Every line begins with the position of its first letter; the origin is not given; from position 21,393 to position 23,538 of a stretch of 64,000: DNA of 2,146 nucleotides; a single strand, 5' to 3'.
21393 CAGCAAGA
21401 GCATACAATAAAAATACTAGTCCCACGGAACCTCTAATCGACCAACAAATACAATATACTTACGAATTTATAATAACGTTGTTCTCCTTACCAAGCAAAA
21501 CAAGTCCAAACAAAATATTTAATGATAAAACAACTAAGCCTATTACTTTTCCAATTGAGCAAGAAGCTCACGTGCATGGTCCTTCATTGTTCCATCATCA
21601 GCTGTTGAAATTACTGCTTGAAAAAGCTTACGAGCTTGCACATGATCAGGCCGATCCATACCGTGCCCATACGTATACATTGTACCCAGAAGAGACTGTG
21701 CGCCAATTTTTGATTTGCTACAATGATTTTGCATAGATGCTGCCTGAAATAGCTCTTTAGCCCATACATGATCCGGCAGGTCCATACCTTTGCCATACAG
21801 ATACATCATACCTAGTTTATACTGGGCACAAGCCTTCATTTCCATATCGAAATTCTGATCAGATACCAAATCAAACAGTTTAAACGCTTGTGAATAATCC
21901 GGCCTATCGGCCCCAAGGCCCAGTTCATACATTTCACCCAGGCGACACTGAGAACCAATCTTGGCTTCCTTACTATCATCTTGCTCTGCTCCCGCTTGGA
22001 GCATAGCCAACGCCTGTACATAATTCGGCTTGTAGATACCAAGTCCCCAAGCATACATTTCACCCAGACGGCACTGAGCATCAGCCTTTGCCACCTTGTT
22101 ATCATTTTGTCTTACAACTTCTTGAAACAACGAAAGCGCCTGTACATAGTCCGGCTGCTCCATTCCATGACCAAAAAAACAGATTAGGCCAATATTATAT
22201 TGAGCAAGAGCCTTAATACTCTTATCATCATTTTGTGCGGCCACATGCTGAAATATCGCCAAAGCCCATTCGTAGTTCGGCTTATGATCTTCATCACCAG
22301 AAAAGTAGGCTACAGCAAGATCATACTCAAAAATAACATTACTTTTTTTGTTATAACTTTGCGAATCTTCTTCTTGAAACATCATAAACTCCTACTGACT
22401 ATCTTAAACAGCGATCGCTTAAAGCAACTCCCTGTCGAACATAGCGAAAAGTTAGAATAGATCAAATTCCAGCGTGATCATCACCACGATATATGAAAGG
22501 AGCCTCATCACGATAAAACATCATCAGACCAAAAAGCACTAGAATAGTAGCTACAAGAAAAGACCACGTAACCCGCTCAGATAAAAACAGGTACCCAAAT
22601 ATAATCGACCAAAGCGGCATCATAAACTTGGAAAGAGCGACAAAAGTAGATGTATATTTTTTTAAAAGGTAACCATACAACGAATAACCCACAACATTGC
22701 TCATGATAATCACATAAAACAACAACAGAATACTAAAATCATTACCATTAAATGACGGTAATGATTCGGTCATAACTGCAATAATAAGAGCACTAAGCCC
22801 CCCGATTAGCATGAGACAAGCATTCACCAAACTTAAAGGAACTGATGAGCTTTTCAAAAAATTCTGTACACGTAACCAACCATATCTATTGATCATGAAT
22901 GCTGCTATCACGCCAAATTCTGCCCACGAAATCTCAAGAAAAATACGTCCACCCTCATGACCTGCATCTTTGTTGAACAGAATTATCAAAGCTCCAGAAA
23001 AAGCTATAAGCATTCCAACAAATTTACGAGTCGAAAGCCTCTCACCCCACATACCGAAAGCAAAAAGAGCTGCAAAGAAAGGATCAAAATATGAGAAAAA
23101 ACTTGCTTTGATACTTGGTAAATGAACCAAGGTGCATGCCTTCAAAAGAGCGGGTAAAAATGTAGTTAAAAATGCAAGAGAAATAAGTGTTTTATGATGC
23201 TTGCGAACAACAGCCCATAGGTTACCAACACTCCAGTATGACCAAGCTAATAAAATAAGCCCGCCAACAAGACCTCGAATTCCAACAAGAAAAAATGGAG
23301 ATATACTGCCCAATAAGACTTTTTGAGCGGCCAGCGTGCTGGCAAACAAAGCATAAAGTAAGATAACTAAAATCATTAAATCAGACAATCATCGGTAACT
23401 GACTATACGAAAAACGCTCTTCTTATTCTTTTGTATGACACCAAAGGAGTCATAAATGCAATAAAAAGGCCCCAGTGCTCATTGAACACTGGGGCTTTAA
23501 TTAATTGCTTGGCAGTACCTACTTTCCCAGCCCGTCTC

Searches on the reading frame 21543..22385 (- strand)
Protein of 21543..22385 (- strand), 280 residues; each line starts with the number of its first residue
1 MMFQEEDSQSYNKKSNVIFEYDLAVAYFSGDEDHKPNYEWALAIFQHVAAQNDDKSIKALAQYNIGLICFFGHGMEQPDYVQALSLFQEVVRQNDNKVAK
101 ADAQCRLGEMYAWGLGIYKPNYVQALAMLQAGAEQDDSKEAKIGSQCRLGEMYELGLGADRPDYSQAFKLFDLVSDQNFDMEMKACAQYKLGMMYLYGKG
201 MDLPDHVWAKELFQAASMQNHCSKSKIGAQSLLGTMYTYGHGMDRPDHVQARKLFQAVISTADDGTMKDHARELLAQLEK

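Call 21: search_protein_families(library=pfam, proteins=[window:21543-22385:-], max_evalue=0.001)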
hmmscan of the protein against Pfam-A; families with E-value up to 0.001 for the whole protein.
window:21543-22385:- (280 aa): 1 family
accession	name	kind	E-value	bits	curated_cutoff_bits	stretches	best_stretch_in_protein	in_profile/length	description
PF08238.18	Sel1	-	1.5e-31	108.1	30.7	3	101-137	1-36/36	Sel1 repeat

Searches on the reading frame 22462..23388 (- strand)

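Call 21: search_protein_families(library=pfam, proteins=[window:22462-23388:-], max_evalue=0.001)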
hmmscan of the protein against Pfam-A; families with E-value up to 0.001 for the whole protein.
window:22462-23388:- (308 aa): 1 family
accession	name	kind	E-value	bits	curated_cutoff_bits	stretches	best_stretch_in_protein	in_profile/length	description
PF00892.27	EamA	-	2.1e-29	102.9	28.2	2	6-137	5-134/135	EamA-like transporter family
